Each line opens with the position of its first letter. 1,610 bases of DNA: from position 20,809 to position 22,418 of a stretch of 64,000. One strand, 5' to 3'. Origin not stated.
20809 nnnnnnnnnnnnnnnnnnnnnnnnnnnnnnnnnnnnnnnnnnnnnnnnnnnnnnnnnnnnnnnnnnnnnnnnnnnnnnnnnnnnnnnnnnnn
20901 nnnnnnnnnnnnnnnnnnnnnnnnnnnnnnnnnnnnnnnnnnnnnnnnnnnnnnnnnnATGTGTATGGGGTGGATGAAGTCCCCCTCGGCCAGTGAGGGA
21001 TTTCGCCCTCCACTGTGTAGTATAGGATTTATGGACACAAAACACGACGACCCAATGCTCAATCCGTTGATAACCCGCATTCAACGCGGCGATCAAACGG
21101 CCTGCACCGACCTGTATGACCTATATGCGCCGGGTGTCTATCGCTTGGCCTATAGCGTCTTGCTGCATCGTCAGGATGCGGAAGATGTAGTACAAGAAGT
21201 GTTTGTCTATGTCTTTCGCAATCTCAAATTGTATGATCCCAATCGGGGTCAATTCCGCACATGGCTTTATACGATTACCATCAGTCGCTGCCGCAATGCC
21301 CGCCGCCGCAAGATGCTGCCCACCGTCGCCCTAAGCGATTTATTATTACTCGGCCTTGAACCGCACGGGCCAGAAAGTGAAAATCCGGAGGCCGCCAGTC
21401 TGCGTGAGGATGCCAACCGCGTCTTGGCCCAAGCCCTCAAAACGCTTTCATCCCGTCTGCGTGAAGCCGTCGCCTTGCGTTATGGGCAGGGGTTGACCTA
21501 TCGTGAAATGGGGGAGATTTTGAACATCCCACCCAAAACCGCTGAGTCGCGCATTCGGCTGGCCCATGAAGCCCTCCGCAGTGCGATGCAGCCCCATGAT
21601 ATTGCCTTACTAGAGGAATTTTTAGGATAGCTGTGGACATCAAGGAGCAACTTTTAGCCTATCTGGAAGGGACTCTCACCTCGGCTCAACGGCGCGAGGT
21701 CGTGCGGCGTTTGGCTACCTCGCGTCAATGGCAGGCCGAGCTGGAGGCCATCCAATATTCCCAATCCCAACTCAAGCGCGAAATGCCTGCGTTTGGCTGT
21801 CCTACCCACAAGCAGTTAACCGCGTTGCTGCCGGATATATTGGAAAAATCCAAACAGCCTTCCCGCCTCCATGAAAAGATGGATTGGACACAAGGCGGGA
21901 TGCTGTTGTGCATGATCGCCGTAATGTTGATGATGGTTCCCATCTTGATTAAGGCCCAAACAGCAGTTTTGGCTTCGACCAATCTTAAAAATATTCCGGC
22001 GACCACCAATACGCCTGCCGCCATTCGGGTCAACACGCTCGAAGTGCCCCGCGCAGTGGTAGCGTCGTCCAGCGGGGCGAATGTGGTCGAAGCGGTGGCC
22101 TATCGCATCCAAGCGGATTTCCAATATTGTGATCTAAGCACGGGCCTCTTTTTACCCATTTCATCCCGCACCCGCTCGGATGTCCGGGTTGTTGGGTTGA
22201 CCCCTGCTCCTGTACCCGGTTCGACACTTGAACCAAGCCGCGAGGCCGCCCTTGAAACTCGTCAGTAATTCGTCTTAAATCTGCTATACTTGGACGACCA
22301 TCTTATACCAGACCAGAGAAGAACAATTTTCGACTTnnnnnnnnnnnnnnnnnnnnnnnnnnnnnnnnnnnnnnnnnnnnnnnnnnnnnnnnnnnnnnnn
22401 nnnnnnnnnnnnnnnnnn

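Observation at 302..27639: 27-kb single-strand gene train of six giant GT-C-like membrane proteins with flippase-like, GT4, methyltransferase and ECF sigma genes: candidate undescribed envelope-glycan / glycosylation machine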

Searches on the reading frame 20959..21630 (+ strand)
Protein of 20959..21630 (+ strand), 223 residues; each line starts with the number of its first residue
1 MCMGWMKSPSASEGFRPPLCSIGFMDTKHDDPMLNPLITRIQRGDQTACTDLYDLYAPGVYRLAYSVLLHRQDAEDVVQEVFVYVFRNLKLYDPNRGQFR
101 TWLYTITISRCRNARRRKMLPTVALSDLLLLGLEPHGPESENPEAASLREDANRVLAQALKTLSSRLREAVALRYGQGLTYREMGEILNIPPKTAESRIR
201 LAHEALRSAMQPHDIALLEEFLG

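Call 3: search_protein_families(library=pfam, proteins=[window:20959-21630:+], max_evalue=0.01)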
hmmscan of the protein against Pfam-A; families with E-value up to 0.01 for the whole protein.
window:20959-21630:+ (223 aa): 5 families
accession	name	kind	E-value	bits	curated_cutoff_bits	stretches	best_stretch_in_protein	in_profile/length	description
PF04542.20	Sigma70_r2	-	7.4e-19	67.8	24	1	52-118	1-68/71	Sigma-70 region 2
PF08281.18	Sigma70_r4_2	-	4.3e-11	42.7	25.7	1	155-202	3-50/54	Sigma-70, region 4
PF04545.22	Sigma70_r4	-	5.7e-09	35.8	24.1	1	159-207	1-49/50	Sigma-70, region 4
PF07638.17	Sigma70_ECF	-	5.8e-08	33.3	21.1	1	37-210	7-183/185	ECF sigma factor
PF20432.4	Xre-like-HTH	-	0.0046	17.7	25.8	0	178-204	23-46/63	Antitoxin Xre-like helix-turn-helix domain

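Call 5: search_protein_families(library=ncbifam, proteins=[window:20959-21630:+], max_evalue=0.01)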
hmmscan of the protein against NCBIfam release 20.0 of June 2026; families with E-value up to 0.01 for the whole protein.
window:20959-21630:+ (223 aa): 94 families (the best 25 are shown)
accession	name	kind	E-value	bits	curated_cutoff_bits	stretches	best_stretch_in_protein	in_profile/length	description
NF007223.0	PRK09641.1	equivalog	1.6e-30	106.4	209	1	33-211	4-185/187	RNA polymerase sigma factor SigW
NF004113.0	PRK05602.1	equivalog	2.8e-29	102.3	208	1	35-212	33-203/211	RNA polymerase sigma factor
NF009172.0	PRK12519.1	subfamily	1.2e-28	100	222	1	36-211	18-190/194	RNA polymerase sigma factor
TIGR02937.1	sigma70-ECF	superfamily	1.2e-28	99.8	42.9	1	48-209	2-164/165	sigma-70 family RNA polymerase sigma factor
NF007228.0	PRK09646.1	subfamily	2.5e-27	95.8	226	1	29-210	12-190/194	ECF RNA polymerase sigma factor SigK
NF009166.1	PRK12513.1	equivalog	2.2e-26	92.7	206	1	36-211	11-187/193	RNA polymerase sigma factor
NF009195.0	PRK12543.1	subfamily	3.5e-26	91.9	197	1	34-217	7-185/192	RNA polymerase sigma factor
TIGR02948.1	SigW_bacill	equivalog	4.2e-26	92.1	243.1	1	33-211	4-185/187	RNA polymerase sigma factor SigW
TIGR02939.1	RpoE_Sigma70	equivalog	8.5e-24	84.6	236.15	1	35-212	8-188/190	RNA polymerase sigma factor RpoE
NF008888.0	PRK11922.1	equivalog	2.1e-23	83.1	204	1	35-211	18-197/231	RNA polymerase sigma factor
NF009171.0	PRK12518.1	equivalog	5.4e-23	81.8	208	1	35-213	15-187/191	RNA polymerase sigma factor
NF007229.0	PRK09647.1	equivalog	1.8e-22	79.8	265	1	51-213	48-205/220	RNA polymerase sigma factor SigE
TIGR02985.1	Sig70_bacteroi1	subfamily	2.1e-22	80.1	126.4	1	50-209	4-161/162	RNA polymerase sigma-70 factor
NF006930.0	PRK09415.1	subfamily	2.8e-22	79.4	198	1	48-211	17-176/179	RNA polymerase factor sigma C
TIGR02952.1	Sig70_famx2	equivalog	4.9e-22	78.6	206.45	1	37-195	1-155/170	ECF subfamily RNA polymerase sigma factor, BldN family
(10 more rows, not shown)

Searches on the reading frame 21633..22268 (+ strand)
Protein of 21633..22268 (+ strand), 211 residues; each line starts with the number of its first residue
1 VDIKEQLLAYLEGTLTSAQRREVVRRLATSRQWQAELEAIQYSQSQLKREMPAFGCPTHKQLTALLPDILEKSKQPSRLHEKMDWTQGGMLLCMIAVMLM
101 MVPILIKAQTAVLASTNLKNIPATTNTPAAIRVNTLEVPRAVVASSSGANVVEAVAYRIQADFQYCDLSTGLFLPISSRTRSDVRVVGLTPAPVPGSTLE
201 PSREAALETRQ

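Call 3: search_protein_families(library=pfam, proteins=[window:21633-22268:+], max_evalue=0.01)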
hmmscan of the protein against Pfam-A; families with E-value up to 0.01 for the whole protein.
window:21633-22268:+ (211 aa): 0 families

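Call 5: search_protein_families(library=ncbifam, proteins=[window:21633-22268:+], max_evalue=0.01)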
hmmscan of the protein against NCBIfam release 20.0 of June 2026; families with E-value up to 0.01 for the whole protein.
window:21633-22268:+ (211 aa): 2 families
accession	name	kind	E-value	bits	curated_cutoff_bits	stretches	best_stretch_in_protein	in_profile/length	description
NF052375.1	antisigma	equivalog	0.00011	22.3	100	1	7-148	2-148/217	anti-sigma factor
NF010501.0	PRK13920.1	subfamily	0.00026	20.7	225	1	2-60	3-61/213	putative anti-sigmaE protein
